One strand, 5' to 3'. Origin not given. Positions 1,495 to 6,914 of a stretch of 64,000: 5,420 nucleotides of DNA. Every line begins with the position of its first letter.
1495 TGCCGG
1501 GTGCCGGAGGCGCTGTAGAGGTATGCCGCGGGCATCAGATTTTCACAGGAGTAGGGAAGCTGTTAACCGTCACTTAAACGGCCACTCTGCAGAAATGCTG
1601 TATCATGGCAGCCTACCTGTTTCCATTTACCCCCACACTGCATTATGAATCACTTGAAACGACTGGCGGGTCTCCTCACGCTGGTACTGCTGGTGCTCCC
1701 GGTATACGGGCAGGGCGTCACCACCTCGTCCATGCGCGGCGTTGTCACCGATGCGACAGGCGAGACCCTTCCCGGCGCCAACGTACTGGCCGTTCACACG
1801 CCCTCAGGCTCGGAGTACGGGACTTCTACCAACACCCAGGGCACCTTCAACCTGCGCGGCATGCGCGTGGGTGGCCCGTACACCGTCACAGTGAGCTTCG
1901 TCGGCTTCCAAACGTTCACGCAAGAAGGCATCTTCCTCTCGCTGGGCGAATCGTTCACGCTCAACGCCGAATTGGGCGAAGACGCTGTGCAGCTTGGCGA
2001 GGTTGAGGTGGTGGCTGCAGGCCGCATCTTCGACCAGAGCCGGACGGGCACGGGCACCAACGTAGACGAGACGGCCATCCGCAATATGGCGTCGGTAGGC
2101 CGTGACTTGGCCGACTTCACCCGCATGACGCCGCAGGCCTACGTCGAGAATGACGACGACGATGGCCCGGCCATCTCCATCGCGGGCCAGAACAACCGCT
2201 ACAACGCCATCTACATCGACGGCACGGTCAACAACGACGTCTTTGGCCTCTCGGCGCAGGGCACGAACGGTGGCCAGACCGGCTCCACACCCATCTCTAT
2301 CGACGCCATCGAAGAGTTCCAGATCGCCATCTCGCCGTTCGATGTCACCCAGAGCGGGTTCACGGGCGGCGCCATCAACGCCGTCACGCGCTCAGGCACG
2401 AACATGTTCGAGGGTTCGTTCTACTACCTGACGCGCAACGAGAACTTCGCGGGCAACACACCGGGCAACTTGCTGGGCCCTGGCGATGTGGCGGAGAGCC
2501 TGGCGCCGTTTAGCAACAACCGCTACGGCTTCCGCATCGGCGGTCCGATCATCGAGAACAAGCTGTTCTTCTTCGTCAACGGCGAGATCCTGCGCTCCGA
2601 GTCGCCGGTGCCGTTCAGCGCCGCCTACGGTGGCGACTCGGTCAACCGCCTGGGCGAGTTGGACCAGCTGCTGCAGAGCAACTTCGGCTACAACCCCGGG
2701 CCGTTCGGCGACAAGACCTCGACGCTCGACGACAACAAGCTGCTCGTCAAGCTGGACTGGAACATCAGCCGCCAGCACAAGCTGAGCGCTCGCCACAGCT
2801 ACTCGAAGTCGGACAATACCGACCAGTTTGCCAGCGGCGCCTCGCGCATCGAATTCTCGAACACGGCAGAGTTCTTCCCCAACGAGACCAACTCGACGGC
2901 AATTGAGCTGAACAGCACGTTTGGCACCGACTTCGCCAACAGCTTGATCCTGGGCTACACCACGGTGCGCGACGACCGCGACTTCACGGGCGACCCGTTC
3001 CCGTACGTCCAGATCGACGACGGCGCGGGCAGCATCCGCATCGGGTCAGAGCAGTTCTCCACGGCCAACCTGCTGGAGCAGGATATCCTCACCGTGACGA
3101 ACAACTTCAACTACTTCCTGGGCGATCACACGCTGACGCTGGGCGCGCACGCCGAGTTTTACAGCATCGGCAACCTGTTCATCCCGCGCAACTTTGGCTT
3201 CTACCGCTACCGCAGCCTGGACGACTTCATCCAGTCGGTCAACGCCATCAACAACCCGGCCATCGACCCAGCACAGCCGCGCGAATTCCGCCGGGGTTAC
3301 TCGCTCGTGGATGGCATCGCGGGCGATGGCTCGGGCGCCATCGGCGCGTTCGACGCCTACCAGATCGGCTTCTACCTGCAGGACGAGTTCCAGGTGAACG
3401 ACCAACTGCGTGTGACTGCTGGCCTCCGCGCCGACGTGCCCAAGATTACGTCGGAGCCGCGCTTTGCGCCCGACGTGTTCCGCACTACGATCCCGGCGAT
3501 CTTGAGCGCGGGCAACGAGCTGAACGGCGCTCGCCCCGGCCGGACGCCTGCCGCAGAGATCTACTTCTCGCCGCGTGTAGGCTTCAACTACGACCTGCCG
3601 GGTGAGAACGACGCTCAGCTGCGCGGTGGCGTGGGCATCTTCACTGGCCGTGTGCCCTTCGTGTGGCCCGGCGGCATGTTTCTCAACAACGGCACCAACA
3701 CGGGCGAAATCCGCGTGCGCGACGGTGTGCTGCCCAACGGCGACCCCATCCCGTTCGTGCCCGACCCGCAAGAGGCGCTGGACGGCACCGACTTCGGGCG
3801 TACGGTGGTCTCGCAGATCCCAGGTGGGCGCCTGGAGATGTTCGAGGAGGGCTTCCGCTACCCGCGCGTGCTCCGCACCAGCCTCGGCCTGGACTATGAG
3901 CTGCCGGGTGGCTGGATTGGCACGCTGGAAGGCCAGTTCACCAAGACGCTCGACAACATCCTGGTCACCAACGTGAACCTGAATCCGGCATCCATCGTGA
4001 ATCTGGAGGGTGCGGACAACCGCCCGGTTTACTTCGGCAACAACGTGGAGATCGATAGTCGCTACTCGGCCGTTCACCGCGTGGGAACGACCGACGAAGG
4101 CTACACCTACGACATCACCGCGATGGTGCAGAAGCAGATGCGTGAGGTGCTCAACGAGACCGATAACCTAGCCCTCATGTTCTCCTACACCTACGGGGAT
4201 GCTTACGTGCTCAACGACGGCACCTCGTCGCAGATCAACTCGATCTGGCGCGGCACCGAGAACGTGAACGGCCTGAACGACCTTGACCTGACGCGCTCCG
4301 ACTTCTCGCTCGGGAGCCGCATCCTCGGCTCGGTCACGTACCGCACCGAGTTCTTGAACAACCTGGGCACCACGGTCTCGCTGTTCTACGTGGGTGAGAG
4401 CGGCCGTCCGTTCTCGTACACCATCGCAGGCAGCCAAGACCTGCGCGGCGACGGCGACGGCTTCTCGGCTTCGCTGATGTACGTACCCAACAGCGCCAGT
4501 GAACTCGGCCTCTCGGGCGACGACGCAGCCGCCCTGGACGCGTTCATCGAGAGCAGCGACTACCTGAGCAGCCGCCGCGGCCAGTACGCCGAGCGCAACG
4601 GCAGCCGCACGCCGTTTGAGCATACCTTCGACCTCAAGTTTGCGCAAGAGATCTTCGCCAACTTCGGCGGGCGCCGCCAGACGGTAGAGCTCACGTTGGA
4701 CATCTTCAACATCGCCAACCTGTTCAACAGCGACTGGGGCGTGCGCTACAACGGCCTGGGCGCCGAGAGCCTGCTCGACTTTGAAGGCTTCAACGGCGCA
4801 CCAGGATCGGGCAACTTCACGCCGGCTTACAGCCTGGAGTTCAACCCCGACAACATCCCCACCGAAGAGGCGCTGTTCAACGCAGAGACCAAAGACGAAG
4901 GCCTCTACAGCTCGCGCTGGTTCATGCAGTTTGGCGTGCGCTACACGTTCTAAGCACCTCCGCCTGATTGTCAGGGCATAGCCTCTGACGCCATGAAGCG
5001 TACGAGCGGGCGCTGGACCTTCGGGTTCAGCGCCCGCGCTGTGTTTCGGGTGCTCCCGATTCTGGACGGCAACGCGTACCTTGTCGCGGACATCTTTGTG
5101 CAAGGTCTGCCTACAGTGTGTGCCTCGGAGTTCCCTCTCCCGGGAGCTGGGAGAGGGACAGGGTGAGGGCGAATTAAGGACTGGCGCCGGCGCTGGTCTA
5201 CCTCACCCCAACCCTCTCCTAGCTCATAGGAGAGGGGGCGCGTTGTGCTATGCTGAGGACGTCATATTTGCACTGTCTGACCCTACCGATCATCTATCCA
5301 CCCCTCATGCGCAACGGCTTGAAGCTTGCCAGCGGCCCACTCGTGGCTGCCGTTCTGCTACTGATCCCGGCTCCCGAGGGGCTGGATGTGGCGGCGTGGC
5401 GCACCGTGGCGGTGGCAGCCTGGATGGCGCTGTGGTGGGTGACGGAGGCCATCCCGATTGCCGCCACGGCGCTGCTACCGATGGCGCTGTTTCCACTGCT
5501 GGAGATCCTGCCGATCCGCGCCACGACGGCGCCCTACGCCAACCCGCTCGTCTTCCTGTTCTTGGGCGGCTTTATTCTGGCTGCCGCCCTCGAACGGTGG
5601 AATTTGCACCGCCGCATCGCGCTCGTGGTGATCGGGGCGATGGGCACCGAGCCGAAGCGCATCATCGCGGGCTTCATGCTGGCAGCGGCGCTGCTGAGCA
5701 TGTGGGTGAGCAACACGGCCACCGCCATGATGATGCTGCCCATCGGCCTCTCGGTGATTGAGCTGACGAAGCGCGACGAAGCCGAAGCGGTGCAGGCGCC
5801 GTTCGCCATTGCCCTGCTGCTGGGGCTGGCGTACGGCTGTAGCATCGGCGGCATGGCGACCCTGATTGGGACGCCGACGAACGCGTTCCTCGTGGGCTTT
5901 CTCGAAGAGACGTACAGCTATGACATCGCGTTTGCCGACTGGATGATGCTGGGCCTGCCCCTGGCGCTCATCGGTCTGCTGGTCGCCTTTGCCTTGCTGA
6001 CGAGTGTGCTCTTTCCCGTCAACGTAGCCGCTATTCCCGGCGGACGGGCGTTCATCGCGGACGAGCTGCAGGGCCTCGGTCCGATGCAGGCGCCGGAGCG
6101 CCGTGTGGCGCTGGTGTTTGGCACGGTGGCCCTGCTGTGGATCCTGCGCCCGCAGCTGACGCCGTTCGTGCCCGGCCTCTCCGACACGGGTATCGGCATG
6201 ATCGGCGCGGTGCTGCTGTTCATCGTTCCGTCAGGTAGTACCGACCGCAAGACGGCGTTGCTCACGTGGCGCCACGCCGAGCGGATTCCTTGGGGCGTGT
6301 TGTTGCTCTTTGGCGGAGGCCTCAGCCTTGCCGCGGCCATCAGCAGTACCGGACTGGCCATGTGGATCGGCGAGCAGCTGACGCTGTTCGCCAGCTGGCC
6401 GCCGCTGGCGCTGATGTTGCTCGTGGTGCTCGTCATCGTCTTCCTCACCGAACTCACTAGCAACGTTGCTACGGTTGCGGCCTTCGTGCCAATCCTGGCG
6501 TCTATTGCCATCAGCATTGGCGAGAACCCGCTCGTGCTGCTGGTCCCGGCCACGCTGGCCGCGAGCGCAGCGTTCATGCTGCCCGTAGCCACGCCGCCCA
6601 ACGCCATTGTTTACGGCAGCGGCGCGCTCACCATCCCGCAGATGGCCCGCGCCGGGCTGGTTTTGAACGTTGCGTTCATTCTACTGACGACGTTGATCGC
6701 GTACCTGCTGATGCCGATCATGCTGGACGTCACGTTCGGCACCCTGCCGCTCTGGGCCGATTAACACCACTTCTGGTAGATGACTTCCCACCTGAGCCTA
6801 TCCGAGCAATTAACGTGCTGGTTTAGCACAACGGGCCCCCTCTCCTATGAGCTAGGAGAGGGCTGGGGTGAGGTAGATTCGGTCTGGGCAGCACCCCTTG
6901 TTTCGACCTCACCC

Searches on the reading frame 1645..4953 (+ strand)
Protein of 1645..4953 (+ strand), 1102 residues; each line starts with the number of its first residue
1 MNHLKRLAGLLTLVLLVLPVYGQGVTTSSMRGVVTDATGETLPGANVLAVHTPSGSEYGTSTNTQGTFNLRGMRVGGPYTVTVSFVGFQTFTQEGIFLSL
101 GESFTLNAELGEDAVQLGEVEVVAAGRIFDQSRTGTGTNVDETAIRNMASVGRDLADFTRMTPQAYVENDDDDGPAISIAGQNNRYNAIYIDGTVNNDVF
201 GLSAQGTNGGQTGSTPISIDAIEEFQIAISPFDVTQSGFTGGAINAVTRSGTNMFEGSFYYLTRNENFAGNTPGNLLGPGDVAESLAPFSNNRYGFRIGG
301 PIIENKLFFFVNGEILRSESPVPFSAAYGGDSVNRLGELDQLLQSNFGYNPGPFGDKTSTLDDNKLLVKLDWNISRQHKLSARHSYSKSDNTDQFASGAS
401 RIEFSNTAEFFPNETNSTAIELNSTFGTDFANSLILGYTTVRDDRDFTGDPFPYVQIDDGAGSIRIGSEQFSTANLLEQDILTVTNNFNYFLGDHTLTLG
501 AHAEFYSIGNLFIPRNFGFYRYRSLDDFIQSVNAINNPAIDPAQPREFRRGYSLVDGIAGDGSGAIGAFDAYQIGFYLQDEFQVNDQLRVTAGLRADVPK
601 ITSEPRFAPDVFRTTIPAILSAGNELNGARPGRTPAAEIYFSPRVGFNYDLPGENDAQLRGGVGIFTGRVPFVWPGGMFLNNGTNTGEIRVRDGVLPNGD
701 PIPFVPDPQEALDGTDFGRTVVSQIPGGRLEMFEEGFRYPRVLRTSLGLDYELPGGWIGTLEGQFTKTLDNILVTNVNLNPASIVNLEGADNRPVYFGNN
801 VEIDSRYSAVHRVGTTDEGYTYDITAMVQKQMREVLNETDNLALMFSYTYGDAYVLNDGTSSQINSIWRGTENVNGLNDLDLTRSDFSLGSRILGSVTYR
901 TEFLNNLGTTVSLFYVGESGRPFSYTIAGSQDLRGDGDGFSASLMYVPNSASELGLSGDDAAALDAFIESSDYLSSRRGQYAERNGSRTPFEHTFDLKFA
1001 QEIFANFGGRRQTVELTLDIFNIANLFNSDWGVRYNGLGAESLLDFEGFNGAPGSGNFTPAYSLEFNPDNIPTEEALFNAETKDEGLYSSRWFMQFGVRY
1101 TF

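Call 59: search_protein_families(library=pfam, max_evalue=0.00001, proteins=[window:1645-4953:+])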
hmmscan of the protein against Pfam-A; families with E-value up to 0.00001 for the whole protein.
window:1645-4953:+ (1102 aa): 4 families
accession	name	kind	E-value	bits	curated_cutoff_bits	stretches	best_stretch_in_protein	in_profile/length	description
PF25183.1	OMP_b-brl_4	-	1.1e-51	176.7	30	2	357-1027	148-809/838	Outer membrane beta barrel domain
PF13620.12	CarboxypepD_reg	-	1.7e-20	73.6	32.3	1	30-110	2-81/82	Carboxypeptidase regulatory-like domain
PF13715.12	CarbopepD_reg_2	-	1.5e-12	47.8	32.2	1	31-122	2-88/88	CarboxypepD_reg-like domain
PF00593.30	TonB_dep_Rec_b-barrel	-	1.8e-06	28.5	27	1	548-663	142-237/436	TonB dependent receptor-like, beta-barrel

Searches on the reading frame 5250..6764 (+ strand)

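Call 59: search_protein_families(library=pfam, max_evalue=0.00001, proteins=[window:5250-6764:+])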
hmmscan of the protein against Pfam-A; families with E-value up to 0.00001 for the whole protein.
window:5250-6764:+ (504 aa): 2 families
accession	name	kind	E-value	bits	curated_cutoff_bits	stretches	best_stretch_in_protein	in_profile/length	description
PF00939.25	Na_sulph_symp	-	1.4e-78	265.4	27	1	32-486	13-464/472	Sodium:sulfate symporter transmembrane region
PF03600.22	CitMHS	-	2.8e-55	188.2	31.9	1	61-424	2-322/336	Citrate transporter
